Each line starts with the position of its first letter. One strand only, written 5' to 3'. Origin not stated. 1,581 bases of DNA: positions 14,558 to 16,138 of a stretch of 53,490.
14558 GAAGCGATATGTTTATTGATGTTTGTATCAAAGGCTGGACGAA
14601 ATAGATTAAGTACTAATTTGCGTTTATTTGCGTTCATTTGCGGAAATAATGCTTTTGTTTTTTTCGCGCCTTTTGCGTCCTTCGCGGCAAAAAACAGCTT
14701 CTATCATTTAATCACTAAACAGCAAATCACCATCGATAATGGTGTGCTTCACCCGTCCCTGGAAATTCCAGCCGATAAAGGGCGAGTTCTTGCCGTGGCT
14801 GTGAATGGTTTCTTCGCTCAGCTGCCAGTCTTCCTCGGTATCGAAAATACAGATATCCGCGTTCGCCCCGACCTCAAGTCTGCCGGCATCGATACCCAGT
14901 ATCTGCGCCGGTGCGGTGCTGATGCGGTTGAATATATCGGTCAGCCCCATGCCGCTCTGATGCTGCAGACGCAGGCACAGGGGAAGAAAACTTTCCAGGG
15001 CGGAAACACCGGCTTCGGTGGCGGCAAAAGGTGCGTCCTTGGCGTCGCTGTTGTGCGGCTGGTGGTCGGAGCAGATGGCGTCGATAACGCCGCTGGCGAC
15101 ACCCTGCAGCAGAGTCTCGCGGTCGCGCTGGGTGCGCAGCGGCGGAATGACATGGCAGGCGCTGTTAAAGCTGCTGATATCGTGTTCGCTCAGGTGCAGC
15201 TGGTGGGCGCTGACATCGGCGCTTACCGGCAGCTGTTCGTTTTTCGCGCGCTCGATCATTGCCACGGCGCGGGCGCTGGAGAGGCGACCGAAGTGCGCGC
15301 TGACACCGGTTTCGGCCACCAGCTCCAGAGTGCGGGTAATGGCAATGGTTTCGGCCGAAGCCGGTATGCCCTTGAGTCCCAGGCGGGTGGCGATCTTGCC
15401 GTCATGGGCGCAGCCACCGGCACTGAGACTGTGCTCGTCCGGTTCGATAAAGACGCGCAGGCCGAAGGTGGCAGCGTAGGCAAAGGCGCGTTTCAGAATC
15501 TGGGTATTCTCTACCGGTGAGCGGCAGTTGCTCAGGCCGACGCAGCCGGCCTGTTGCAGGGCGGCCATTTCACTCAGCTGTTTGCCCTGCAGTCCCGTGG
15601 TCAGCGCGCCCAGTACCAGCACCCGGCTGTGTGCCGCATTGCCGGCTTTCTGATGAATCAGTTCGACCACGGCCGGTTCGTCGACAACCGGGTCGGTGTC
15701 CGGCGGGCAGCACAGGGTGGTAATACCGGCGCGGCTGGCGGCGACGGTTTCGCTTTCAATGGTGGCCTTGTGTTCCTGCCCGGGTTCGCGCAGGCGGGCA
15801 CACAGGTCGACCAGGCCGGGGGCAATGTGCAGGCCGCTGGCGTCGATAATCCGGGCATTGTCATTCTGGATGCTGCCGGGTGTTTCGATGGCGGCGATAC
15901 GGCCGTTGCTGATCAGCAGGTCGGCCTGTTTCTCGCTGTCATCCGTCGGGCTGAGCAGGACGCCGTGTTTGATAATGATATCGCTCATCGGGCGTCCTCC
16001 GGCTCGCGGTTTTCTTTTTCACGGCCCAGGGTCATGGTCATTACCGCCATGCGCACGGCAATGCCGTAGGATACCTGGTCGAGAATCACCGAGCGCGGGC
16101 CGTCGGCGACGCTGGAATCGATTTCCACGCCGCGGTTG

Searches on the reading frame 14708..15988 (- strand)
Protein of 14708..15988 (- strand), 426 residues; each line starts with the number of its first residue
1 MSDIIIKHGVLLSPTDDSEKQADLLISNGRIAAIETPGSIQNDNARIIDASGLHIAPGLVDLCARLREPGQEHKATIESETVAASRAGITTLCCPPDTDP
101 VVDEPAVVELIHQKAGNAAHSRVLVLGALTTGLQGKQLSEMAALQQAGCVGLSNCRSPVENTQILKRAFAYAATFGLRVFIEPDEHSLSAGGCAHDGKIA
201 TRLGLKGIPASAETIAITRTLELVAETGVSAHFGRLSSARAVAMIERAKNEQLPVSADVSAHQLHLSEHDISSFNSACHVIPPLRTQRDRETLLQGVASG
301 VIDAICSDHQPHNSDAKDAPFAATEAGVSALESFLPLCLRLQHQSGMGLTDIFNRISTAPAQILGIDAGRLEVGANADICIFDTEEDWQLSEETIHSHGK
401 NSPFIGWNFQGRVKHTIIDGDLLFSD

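Call 81: search_protein_families(library=pfam, proteins=[window:14708-15988:-], max_evalue=0.00001)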
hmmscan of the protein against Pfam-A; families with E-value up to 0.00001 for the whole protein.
window:14708-15988:- (426 aa): 2 families
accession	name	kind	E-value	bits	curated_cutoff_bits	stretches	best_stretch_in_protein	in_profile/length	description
PF01979.26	Amidohydro_1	-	6.8e-18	65.4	25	1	57-422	4-344/345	Amidohydrolase family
PF07969.17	Amidohydro_3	-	4.2e-09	36.9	29.7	1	349-422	409-470/472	Amidohydrolase family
